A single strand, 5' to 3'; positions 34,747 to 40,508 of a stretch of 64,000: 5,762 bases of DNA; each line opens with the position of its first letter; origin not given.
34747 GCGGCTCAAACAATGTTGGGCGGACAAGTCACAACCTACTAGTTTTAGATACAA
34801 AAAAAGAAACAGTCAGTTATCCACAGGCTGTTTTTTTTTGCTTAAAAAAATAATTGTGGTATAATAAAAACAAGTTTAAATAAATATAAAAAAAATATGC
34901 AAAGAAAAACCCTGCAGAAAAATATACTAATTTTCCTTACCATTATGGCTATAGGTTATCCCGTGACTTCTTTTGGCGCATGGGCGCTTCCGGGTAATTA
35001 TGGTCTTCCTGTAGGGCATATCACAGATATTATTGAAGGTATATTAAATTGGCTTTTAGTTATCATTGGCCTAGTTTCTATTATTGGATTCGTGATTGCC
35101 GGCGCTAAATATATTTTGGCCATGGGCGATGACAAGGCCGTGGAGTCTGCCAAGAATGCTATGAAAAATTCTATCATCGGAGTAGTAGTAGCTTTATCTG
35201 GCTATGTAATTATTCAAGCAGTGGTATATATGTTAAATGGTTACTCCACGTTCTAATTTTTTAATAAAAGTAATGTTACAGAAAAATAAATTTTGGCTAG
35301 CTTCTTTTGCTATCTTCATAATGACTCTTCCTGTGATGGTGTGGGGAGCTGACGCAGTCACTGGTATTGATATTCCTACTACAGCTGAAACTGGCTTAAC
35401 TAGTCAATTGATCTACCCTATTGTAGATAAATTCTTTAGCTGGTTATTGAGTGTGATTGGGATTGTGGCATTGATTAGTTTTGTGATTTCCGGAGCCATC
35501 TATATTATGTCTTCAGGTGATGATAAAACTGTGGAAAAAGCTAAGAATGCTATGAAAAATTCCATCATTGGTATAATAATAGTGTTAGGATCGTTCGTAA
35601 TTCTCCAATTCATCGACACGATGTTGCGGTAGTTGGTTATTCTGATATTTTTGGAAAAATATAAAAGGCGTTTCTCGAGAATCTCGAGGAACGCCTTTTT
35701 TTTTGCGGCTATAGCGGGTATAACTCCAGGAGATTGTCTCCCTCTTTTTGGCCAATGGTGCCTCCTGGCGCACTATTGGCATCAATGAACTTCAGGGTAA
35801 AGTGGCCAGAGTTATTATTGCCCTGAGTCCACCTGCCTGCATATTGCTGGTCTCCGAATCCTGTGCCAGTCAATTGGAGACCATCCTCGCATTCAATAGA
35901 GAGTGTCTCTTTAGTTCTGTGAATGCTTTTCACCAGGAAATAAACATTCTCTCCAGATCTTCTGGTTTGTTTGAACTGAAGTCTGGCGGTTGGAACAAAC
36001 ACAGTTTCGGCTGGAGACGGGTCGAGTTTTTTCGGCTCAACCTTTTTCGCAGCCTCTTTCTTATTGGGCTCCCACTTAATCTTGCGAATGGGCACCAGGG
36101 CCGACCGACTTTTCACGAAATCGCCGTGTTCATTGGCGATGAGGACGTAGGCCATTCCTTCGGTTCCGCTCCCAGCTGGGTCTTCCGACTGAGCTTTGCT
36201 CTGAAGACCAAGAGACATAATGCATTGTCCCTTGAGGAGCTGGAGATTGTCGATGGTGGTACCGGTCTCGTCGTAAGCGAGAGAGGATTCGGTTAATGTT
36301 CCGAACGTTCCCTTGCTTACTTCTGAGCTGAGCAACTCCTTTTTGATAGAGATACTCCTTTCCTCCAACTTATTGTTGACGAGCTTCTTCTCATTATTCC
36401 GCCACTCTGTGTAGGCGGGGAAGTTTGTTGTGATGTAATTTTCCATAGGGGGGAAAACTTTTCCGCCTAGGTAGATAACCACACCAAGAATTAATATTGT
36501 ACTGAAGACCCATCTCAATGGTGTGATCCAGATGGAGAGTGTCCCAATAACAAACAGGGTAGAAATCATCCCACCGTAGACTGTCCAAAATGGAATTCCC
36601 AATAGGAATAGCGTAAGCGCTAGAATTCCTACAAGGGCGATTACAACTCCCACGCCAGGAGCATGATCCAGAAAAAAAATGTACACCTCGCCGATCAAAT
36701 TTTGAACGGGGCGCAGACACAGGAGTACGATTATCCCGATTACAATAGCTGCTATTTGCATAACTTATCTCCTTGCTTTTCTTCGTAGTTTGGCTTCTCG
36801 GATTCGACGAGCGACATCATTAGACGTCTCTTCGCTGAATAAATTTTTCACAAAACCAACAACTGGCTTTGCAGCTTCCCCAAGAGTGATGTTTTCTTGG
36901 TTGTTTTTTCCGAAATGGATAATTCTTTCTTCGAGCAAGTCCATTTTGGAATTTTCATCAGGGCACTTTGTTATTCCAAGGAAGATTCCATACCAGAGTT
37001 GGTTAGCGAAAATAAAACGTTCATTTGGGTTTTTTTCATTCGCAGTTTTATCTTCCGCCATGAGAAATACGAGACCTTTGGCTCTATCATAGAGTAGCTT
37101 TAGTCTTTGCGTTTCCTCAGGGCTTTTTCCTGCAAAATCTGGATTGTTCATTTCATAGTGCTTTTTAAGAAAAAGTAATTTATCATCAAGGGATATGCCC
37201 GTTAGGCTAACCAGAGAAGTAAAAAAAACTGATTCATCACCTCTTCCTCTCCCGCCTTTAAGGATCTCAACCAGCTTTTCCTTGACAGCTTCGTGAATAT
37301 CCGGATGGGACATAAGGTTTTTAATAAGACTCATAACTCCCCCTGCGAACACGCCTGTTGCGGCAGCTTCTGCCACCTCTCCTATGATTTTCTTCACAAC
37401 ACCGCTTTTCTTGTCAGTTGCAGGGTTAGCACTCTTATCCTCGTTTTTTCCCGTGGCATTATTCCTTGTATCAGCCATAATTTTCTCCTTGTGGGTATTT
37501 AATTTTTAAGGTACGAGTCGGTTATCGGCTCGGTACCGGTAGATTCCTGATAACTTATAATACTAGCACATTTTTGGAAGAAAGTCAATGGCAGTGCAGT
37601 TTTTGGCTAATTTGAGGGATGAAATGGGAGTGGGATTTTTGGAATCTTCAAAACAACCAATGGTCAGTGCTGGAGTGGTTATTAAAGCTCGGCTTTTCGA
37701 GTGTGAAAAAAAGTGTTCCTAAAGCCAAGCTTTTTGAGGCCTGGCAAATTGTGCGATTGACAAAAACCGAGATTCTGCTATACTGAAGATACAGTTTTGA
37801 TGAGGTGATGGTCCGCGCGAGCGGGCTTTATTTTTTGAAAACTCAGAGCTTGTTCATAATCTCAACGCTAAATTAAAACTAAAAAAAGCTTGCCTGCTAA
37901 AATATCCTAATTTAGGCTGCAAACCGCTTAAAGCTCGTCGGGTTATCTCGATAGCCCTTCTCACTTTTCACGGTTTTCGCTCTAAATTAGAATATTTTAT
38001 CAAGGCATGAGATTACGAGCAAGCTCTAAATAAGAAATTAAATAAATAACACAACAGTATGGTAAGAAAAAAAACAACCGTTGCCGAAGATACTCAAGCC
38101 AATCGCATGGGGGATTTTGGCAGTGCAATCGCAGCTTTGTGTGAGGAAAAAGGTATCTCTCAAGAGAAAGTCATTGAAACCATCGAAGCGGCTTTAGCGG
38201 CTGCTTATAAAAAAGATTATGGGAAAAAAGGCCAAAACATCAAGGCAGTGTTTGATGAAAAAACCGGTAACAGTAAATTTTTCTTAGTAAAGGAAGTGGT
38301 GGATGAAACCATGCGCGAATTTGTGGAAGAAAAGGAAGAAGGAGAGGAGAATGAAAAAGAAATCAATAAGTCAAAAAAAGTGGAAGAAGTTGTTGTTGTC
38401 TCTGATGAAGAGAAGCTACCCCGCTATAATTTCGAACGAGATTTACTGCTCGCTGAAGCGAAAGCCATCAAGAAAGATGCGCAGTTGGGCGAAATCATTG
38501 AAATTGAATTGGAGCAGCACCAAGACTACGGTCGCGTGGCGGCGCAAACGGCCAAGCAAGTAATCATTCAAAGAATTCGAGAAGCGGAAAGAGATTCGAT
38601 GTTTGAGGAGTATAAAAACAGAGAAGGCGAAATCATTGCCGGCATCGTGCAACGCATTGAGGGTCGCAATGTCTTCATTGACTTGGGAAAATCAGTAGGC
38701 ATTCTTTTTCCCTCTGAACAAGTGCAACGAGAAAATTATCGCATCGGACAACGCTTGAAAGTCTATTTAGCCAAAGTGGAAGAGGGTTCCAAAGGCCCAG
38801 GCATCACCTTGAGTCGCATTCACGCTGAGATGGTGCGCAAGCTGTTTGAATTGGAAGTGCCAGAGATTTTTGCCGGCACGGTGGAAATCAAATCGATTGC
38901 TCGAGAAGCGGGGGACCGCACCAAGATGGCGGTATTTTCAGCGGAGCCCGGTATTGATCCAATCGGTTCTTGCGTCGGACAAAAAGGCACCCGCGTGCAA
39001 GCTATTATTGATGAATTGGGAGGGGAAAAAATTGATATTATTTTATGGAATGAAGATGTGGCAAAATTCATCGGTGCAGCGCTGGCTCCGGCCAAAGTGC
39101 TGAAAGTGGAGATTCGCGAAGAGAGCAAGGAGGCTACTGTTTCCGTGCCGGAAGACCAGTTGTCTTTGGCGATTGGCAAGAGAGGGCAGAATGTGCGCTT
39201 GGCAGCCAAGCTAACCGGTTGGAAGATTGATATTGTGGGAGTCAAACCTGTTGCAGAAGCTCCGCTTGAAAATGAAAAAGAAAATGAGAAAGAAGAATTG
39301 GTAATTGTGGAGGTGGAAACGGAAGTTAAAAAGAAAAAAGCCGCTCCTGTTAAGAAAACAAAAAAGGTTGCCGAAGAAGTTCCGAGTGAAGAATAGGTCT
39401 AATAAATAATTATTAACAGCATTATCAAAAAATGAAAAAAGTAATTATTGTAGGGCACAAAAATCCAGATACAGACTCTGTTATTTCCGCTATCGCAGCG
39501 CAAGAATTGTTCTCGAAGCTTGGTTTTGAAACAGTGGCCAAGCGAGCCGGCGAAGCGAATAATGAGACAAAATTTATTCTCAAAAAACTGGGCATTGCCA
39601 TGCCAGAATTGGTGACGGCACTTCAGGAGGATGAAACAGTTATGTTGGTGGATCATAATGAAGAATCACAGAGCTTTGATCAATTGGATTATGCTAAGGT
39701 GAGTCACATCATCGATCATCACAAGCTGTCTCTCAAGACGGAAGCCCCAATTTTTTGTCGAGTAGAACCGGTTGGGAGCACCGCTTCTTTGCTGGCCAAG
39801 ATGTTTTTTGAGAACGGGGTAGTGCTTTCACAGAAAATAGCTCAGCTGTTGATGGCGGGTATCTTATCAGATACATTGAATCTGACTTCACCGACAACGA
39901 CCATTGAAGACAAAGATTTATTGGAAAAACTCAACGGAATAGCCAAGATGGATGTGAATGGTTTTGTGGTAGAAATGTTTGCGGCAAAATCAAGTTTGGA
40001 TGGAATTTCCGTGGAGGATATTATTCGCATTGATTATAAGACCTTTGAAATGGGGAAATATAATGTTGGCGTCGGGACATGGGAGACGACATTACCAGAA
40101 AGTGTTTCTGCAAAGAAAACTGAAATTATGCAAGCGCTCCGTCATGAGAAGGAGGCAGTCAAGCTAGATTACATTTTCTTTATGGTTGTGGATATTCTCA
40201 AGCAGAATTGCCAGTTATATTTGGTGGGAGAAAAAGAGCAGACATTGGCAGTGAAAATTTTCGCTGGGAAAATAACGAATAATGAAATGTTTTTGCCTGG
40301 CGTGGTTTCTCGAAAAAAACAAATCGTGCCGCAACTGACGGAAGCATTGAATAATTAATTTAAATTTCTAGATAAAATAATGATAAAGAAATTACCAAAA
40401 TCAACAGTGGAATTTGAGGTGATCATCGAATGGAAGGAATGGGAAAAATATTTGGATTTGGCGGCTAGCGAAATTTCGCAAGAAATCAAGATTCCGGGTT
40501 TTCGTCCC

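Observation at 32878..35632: Tandem array of five paralogous pilin-like two-TM proteins without any adjacent secretion machinery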

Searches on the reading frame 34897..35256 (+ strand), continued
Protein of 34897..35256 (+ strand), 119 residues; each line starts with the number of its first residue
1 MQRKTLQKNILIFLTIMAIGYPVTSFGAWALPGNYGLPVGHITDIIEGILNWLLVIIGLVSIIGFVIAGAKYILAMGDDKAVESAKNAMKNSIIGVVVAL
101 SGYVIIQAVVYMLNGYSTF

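Call 45: predict_structure(alignment_id=A5)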
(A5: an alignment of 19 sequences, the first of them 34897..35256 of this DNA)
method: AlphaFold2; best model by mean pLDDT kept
length: 119 residues; sequences in the alignment: 19
mean_pLDDT: 72.3   pTM: 0.51
mean pLDDT of the five models: 72.3, 69.3, 67.4, 62.5, 60.7
residues with pLDDT >= 90: 1; 70-90: 78; 50-70: 26; < 50: 14
segments of 3 or more residues with pLDDT < 50: 29-37
pLDDT, mean of each block of 10 residues (from residue 1): 65 66 51 49 75 79 83 86 86 83 79 65
secondary structure, 60 per line:
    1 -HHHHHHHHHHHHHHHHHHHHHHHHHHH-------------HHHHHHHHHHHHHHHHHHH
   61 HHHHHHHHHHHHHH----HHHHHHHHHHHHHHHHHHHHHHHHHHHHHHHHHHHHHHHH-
elements in order: H2-28 H42-74 H79-118
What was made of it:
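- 34897..35256 (+): g4: class s short pilin. The AF2 model has a signal helix plus a hairpin at 42-74 and 79-118, mean pLDDT 72 (call 45).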

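Call 47: search_solved_structures(query=A5, max_evalue=10)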
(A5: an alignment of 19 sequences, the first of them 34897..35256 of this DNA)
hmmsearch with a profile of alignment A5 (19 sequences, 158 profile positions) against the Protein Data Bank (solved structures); distinct sequences matched with E-value up to 10: 3.
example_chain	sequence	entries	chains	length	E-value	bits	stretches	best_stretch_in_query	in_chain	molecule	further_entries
9f5x_2B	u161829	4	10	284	0.11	15.7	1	41-150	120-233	Cytochrome c oxidase polypeptide II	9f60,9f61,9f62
7rmy_A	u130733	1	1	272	0.22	14.7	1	31-136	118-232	De Novo designed tunable homodimer, D_3-337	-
9lp2_A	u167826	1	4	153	0.67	13.2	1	26-133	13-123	dAID23.4L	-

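Call 48: fold_search(model_id=the predicted structure, library=pdb)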
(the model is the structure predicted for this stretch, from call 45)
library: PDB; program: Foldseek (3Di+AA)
matches with E <= 10: 72; with E <= 0.001: 0
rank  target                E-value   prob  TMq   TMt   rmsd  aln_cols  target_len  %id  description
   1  4h54_A                2.4e+00  0.23  0.40  0.19  12.0       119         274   17  Crystal structure of the diguanylate cyclase DgcZ (released 2013-07-03)
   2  7eeb_M                2.6e+00  0.11  0.28  0.28  10.3       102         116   15  Structure of the CatSpermasome (released 2021-07-28)
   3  7w7z                  3.1e+00  0.18  0.40  0.34   6.5       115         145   15  Crystal Structure of human Focal Adhesion Targeting (FAT) domain of the Focal Adhesion Kinase (released 2022-12-21)
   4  8zyv_G                3.1e+00  0.14  0.32  0.19  20.4       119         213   15  Bacterial flagellar sodium-driven stator PomA5PomB2 with 100 mM NaCl (released 2025-01-01)
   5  8tt3_H                3.3e+00  0.30  0.38  0.20  23.7       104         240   13  S. thermodepolymerans KpsM-KpsE in Glycolipid 2 state with rigid body fitted KpsT (released 2024-04-17)
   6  9rcv_E                3.7e+00  0.20  0.37  0.07  11.7       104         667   14  Structure of the Human Peptide-Loading Complex Arrested by HCMV US6 (released 2025-12-03)
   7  7rdr_A                3.9e+00  0.20  0.33  0.11   3.9        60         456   13  Circular tandem repeat protein with novel repeat topology and enhanced subunit contact surfaces (released 2021-09-01)
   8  8xyv_B                3.9e+00  0.16  0.36  0.42   7.6        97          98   20  De novo designed protein 0705-5 (released 2024-10-02)
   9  8brd_B                3.9e+00  0.09  0.29  0.16  22.1       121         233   13  Mechanisms of ion selectivity and rotor coupling in the bacterial flagellar sodium-driven stator unit (released 2023-06-14)
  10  8vc9_D                4.2e+00  0.23  0.43  0.16  24.0       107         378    6  Hybrid response regulator LvrB from Leptospira / phosphorylated REC form (released 2024-12-18)
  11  5da9_A                4.2e+00  0.21  0.40  0.13   4.1        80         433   18  ATP-gamma-S bound Rad50 from Chaetomium thermophilum in complex with the Rad50-binding domain of Mre11 (released 2016-03-02)
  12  1urf_MODEL_1_A        4.2e+00  0.13  0.33  0.42   5.2        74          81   16  HR1b domain from PRK1 (released 2003-11-06)
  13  8d06_A                4.4e+00  0.57  0.44  0.76   2.0        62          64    8  Hallucinated C3 protein assembly HALC3_104 (released 2022-09-28)
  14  8vc9_F                4.7e+00  0.21  0.43  0.15  23.6       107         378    6  Hybrid response regulator LvrB from Leptospira / phosphorylated REC form (released 2024-12-18)
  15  3zg1_A                4.7e+00  0.15  0.37  0.41   9.7       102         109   13  NI-BOUND FORM OF M123A MUTANT OF CUPRIAVIDUS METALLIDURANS CH34 CNRXS (released 2013-10-23)
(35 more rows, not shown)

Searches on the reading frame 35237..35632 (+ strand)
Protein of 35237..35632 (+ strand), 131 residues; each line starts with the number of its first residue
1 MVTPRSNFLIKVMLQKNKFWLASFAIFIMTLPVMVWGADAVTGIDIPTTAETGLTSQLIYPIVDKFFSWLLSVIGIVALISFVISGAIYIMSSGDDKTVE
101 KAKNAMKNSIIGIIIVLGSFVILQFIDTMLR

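Call 3: search_protein_families(library=pfam, proteins=[window:35237-35632:+], max_evalue=1)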
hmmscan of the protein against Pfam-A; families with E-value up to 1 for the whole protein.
window:35237-35632:+ (131 aa): 4 families
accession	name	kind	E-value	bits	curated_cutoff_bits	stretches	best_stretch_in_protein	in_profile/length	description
PF18895.5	T4SS_pilin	-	1.5e-11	44.6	26.6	1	58-125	4-70/71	Type IV secretion system pilin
PF02322.20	Cyt_bd_oxida_II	-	0.00033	20.6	35.6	1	21-123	114-208/302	Cytochrome bd terminal oxidase subunit II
PF02225.27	PA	-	0.071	13.7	23.9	1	84-116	25-57/95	PA domain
PF00335.26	Tetraspanin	-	0.42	10.7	32.1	1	66-123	7-59/225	Tetraspanin family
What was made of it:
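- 35273..35632 (+): g5: class s short pilin (alternative start 35237). This is the one member replaced by a 75%-identical allele in a co-occurring strain. PF18895 at 44.6 bits (call 3).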

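Call 4: search_protein_families(library=ncbifam, proteins=[window:35237-35632:+], max_evalue=1)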
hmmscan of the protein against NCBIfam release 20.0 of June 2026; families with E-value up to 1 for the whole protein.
window:35237-35632:+ (131 aa): 4 families
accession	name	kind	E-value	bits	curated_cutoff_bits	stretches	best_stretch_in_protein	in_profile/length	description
NF045849.1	ICE_MMCAP2_0565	equivalog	1.4e-11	43.9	40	1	57-126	7-76/80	Mbov_0395 family pilin-like conjugal transfer protein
NF033218.1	anchor_AmaP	equivalog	0.0067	16.2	55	1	15-97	3-76/166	alkaline shock response membrane anchor protein AmaP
NF045890.1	conj_pls20_p028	equivalog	0.012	14.5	150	1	15-128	12-118/377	pLS20_p028 family conjugation system transmembrane protein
NF041554.1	SA1362_fam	subfamily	0.053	13.7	42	1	53-107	15-66/70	SA1362 family protein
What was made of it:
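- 35273..35632 (+): NCBIfam NF045849 at 43.9 bits against a cut-off of 40 (call 4).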

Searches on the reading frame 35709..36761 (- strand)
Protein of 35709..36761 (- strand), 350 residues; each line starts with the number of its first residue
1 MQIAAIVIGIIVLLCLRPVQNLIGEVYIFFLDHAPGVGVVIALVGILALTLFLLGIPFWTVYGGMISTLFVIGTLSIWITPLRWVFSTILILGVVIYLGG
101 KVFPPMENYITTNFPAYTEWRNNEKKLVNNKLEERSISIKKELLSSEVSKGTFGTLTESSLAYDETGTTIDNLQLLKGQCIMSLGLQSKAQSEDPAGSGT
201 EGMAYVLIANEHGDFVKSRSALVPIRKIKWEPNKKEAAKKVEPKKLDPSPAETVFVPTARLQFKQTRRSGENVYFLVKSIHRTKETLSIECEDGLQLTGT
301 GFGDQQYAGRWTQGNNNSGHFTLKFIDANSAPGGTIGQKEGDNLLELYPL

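Call 6: search_protein_families(library=pfam, proteins=[window:35709-36761:-], max_evalue=0.001)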
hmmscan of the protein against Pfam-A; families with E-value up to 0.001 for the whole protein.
window:35709-36761:- (350 aa): 0 families

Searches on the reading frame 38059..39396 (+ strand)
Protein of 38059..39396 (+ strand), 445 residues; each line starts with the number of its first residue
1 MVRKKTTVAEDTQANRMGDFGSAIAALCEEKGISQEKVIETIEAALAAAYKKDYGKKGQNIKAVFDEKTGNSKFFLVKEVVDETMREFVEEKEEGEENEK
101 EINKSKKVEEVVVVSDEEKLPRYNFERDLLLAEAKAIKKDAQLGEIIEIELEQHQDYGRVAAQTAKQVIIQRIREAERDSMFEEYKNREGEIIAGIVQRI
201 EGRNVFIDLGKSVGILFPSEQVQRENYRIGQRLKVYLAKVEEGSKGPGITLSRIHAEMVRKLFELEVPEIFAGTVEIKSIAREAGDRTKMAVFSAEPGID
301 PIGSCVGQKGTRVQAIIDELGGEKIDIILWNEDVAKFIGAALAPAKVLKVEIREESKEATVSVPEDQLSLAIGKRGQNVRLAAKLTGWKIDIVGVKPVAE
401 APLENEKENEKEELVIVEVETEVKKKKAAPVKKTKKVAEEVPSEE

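Call 6: search_protein_families(library=pfam, proteins=[window:38059-39396:+], max_evalue=0.001)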
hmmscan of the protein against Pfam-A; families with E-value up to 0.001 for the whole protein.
window:38059-39396:+ (445 aa): 5 families
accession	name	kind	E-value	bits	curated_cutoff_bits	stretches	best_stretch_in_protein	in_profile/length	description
PF13184.12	KH_5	-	1.1e-29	102.8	27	1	284-352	1-69/69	NusA-like KH domain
PF08529.16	NusA_N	-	5.2e-28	98.1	23.8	1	20-179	2-119/119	NusA N-terminal domain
PF00013.35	KH_1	-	3.4e-06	27.1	21.5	0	360-397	3-39/66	KH domain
PF00575.29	S1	-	1.5e-05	25.7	22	1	188-246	3-68/74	S1 RNA binding domain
PF23095.1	KH_NusA_C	-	1.7e-05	25.2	34.2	1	359-392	1-34/59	Transcription termination/antitermination protein NusA, KH domain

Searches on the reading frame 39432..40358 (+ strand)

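Call 6: search_protein_families(library=pfam, proteins=[window:39432-40358:+], max_evalue=0.001)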
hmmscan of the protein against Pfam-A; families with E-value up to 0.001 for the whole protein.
window:39432-40358:+ (308 aa): 2 families
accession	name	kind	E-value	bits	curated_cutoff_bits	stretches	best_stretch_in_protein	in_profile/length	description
PF02833.19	DHHA2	-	9.3e-33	113.7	27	1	181-305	2-126/126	DHHA2 domain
PF01368.27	DHH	-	5.6e-22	78.8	28.1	1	3-144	1-125/125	DHH family, N-terminal domain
